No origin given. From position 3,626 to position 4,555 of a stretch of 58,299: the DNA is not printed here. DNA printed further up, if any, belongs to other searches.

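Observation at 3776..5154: Unassigned, translationally coupled two-gene Fe-S module (copy 1): ferredoxin-domain protein + MSHTLHR Cys/His protein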

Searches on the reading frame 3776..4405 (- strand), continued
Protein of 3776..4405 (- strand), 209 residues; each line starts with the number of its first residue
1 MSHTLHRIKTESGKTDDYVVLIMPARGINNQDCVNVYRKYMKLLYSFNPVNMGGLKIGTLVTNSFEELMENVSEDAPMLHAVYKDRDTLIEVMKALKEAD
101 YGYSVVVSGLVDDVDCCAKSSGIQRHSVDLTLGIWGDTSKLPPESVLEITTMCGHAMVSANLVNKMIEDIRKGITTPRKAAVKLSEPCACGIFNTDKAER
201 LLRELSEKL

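Call 45: find_encoding_contigs(protein=P0020, flank=10000, max_places=3)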
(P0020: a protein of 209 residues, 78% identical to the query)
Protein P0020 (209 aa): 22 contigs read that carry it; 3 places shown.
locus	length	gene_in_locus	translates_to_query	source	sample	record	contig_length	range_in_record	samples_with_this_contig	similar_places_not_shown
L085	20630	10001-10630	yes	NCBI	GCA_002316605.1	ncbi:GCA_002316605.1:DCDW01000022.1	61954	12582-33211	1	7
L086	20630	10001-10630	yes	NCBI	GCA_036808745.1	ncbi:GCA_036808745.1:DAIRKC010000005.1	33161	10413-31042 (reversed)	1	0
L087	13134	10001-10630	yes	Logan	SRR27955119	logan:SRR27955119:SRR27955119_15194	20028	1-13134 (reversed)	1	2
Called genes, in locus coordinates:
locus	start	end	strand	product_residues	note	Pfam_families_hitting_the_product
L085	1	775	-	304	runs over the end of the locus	PF00528:BPD_transp_1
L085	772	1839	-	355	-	PF00005:ABC_tran, PF13304:AAA_21 (faint)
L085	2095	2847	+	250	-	PF09339:HTH_IclR, PF01614:IclR_C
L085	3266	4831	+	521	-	PF01144:CoA_trans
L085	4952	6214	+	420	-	PF03600:CitMHS, PF07158:MatC_N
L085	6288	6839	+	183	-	PF01558:POR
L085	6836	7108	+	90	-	PF00037:Fer4, PF12797:Fer4_2 (weak), PF12837:Fer4_6 (weak), PF13237:Fer4_10, PF14697:Fer4_21, PF12838:Fer4_7, PF13187:Fer4_9, PF00037:Fer4 (weak), +5 more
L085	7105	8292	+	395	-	PF01855:POR_N, PF02780:Transketolase_C (weak), PF17147:PFOR_II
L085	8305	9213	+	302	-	PF02775:TPP_enzyme_C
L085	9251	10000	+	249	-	PF00037:Fer4 (weak), PF12837:Fer4_6 (faint)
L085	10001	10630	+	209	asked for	-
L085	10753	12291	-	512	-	PF01676:Metalloenzyme, PF06415:iPGM_N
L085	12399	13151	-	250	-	PF00121:TIM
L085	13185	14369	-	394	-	PF00162:PGK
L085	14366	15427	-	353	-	PF21715:CggR_N, PF04198:Sugar-bind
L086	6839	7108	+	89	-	PF12797:Fer4_2 (weak), PF00037:Fer4, PF12837:Fer4_6 (weak), PF13237:Fer4_10, PF14697:Fer4_21, PF12838:Fer4_7, PF13187:Fer4_9, PF00037:Fer4 (weak), +5 more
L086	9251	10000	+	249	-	PF00037:Fer4 (weak), PF12837:Fer4_6 (faint)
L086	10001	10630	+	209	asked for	-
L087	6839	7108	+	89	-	PF12797:Fer4_2 (weak), PF00037:Fer4, PF12837:Fer4_6 (weak), PF13237:Fer4_10, PF14697:Fer4_21, PF12838:Fer4_7, PF13187:Fer4_9, PF00037:Fer4 (weak), +5 more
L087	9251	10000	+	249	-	PF00037:Fer4 (weak), PF12837:Fer4_6 (faint)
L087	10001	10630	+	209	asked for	-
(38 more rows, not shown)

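Call 54: search_protein_families(library=pfam, alignment_id=A1, max_evalue=10)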
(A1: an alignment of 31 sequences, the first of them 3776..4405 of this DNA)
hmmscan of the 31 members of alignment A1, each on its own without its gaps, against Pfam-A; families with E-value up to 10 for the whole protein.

A. member 1, window:3776-4405:- (209 aa): 1 family
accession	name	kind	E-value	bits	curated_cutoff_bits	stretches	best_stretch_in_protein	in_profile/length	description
PF20688.2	GREB1_2nd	-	0.072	12.7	25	1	3-40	236-273/310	GREB1, second domain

B. families by the number of members that match (of 31 scanned): 32 families (the first 25 are shown)
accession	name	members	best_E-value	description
PF22746.1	SHOCT-like_DUF2089-C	3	0.12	SHOCT-like domain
PF13419.12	HAD_2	2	0.012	Haloacid dehalogenase-like hydrolase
PF04367.18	DUF502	1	0.001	Protein of unknown function (DUF502)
PF05370.16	DUF749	1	0.022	Domain of unknown function (DUF749)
PF00107.32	ADH_zinc_N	1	0.023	Zinc-binding dehydrogenase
PF19428.4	Sema4F_C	1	0.024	Semaphorin 4F C-terminal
PF23938.1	DUF7273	1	0.03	Domain of unknown function (DUF7273)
PF08617.15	CGI-121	1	0.032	Kinase binding protein CGI-121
PF03435.24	Sacchrp_dh_NADP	1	0.041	Saccharopine dehydrogenase NADP binding domain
PF01750.23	HycI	1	0.049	Hydrogenase maturation protease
PF02254.24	TrkA_N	1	0.052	TrkA-N domain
PF13444.12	Acetyltransf_5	1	0.054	Acetyltransferase (GNAT) domain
PF24227.1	DUF7443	1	0.061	Domain of unknown function (DUF7443)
PF20688.2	GREB1_2nd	1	0.072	GREB1, second domain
PF16911.10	PapA_C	1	0.076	Phthiocerol/phthiodiolone dimycocerosyl transferase C-terminus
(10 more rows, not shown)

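Call 62: search_dna_similar(query=window:3776-4405:-, collection=plasmids, mode=protein, max_evalue=0.00001, max_rows=15)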
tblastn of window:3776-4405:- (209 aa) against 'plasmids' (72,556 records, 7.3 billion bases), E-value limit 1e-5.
No match.

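Call 63: find_encoding_contigs(protein=P0063, flank=8000, max_places=2)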
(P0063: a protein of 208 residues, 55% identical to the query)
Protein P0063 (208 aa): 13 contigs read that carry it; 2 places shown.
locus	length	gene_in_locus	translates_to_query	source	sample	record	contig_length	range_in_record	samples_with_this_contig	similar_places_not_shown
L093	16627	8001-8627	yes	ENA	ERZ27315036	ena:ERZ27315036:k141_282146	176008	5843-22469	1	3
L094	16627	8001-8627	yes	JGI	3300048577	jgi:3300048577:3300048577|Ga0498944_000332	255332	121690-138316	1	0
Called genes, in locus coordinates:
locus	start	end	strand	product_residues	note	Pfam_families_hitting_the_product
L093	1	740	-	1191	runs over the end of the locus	PF00176:SNF2-rel_dom, PF00270:DEAD (weak), PF04851:ResIII, PF00271:Helicase_C, PF13020:NOV_C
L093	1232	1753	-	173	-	PF00589:Phage_integrase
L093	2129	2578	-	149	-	PF13404:HTH_AsnC-type, PF13412:HTH_24, PF01037:AsnC_trans_reg, PF22482:AsnC_trans_reg_3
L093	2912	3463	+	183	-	PF01558:POR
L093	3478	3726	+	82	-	PF00037:Fer4 (weak), PF12797:Fer4_2 (faint), PF12837:Fer4_6 (faint), PF13237:Fer4_10 (weak), PF14697:Fer4_21 (weak), PF12838:Fer4_7 (weak), PF13187:Fer4_9 (weak), PF00037:Fer4 (weak), +1 more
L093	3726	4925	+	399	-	PF01855:POR_N, PF17147:PFOR_II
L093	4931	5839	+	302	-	PF02775:TPP_enzyme_C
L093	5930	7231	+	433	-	PF03390:2HCT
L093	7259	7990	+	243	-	PF00037:Fer4, PF12837:Fer4_6 (weak), PF13484:Fer4_16 (faint)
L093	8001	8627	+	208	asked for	-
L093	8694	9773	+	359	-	PF00871:Acetate_kinase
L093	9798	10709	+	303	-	PF01515:PTA_PTB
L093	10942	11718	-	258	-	PF00106:adh_short, PF02882:THF_DHG_CYH_C (faint), PF08659:KR, PF13561:adh_short_C2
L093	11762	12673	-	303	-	PF00070:Pyr_redox (faint), PF00890:FAD_binding_2 (weak), PF01266:DAO (weak), PF01946:Thi4 (weak), PF03486:HI0933_like (faint), PF07992:Pyr_redox_2, PF12831:FAD_oxidored (weak), PF13738:Pyr_redox_3, +1 more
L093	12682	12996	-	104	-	PF00085:Thioredoxin, PF13728:TraF (weak), PF13098:Thioredoxin_2 (faint)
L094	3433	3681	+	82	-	PF00037:Fer4 (weak), PF12797:Fer4_2 (faint), PF12837:Fer4_6 (faint), PF13237:Fer4_10 (weak), PF14697:Fer4_21 (weak), PF12838:Fer4_7 (weak), PF13187:Fer4_9 (weak), PF00037:Fer4 (weak), +1 more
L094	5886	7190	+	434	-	PF03390:2HCT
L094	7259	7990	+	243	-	PF00037:Fer4, PF12837:Fer4_6 (weak), PF13484:Fer4_16 (faint)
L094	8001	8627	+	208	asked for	-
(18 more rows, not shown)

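Call 64: find_encoding_contigs(protein=P0081, flank=8000, max_places=1)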
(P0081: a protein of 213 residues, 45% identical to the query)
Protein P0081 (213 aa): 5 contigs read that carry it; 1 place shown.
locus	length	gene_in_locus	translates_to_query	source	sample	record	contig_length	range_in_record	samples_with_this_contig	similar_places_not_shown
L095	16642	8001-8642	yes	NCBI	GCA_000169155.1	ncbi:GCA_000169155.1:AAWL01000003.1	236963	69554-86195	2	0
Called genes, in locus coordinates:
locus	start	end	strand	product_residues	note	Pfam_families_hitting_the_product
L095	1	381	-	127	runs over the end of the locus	PF03625:DUF302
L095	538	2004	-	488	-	PF00374:NiFeSe_Hases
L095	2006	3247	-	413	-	PF01058:Oxidored_q6, PF14720:NiFe_hyd_SSU_C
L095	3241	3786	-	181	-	-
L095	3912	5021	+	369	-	PF01435:Peptidase_M48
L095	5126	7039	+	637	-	PF06506:PrpR_N, PF00989:PAS (weak), PF13188:PAS_8 (weak), PF00158:Sigma54_activat, PF14532:Sigma54_activ_2, PF07728:AAA_5, PF25601:AAA_lid_14, PF02954:HTH_8, +2 more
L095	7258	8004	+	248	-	PF00037:Fer4 (weak), PF12837:Fer4_6 (faint), PF12838:Fer4_7 (weak), PF13187:Fer4_9 (faint), PF14697:Fer4_21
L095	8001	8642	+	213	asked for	-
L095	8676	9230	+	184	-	PF12797:Fer4_2 (faint), PF14697:Fer4_21 (faint), PF13247:Fer4_11, PF13237:Fer4_10 (weak), PF12838:Fer4_7, PF13187:Fer4_9 (weak), PF00037:Fer4 (weak), PF12837:Fer4_6 (weak), +2 more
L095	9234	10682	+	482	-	PF03063:Prismane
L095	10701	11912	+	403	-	PF00890:FAD_binding_2 (faint), PF03486:HI0933_like (faint), PF07992:Pyr_redox_2, PF13450:NAD_binding_8 (faint), PF13738:Pyr_redox_3 (weak), PF00070:Pyr_redox, PF01266:DAO (weak), PF18267:Rubredoxin_C (weak)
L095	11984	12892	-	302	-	PF00126:HTH_1, PF03466:LysR_substrate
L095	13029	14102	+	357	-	PF04143:Sulf_transp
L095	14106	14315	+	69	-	PF01206:TusA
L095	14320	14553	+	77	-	PF11823:Se_S_carrier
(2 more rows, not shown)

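Call 65: find_encoding_contigs(protein=P0074, flank=8000, max_places=2)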
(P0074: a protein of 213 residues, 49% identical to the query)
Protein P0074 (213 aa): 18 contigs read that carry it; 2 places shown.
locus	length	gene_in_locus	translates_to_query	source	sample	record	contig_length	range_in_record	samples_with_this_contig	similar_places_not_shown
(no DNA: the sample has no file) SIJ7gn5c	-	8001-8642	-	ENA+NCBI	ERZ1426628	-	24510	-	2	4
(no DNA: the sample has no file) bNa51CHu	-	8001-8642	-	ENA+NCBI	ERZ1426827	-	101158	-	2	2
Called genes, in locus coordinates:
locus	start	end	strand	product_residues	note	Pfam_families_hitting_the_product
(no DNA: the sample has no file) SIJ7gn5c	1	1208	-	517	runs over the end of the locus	PF08433:KTI12 (weak), PF13207:AAA_17 (weak), PF13671:AAA_33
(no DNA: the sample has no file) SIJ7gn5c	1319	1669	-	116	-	PF02311:AraC_binding (weak), PF07883:Cupin_2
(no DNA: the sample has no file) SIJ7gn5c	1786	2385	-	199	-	PF01625:PMSR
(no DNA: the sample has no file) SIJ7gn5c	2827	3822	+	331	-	PF04166:PdxA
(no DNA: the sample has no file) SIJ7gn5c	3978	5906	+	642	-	PF06506:PrpR_N, PF00158:Sigma54_activat, PF01078:Mg_chelatase (faint), PF14532:Sigma54_activ_2, PF07724:AAA_2 (faint), PF07728:AAA_5, PF25601:AAA_lid_14, PF02954:HTH_8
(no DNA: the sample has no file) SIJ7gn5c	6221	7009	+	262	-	PF03306:AAL_decarboxy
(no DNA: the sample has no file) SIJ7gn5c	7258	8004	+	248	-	PF00037:Fer4 (weak), PF12837:Fer4_6 (faint), PF12838:Fer4_7 (faint), PF14697:Fer4_21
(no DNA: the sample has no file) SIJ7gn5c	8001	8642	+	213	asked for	-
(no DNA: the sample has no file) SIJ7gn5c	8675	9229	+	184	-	PF12797:Fer4_2 (faint), PF12837:Fer4_6 (faint), PF13187:Fer4_9 (faint), PF13484:Fer4_16 (faint), PF13247:Fer4_11, PF13237:Fer4_10 (weak), PF12838:Fer4_7 (weak), PF00037:Fer4 (weak), +3 more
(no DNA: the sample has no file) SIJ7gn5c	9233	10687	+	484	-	PF03063:Prismane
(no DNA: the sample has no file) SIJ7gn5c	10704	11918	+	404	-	PF00890:FAD_binding_2 (faint), PF01494:FAD_binding_3 (faint), PF03486:HI0933_like (faint), PF07992:Pyr_redox_2, PF13450:NAD_binding_8 (faint), PF13738:Pyr_redox_3, PF00070:Pyr_redox, PF01266:DAO (weak), +1 more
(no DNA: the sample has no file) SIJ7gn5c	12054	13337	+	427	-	PF07690:MFS_1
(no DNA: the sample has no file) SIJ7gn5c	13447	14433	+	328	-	PF08240:ADH_N, PF16912:Glu_dehyd_C (weak), PF00107:ADH_zinc_N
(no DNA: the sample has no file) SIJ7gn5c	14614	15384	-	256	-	PF01925:TauE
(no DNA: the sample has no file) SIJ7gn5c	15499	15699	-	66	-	PF00313:CSD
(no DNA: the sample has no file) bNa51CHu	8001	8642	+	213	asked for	-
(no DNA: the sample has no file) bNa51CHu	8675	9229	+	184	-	PF12797:Fer4_2 (faint), PF12837:Fer4_6 (faint), PF13187:Fer4_9 (faint), PF13484:Fer4_16 (faint), PF13247:Fer4_11, PF13237:Fer4_10 (weak), PF12838:Fer4_7 (weak), PF00037:Fer4 (weak), +3 more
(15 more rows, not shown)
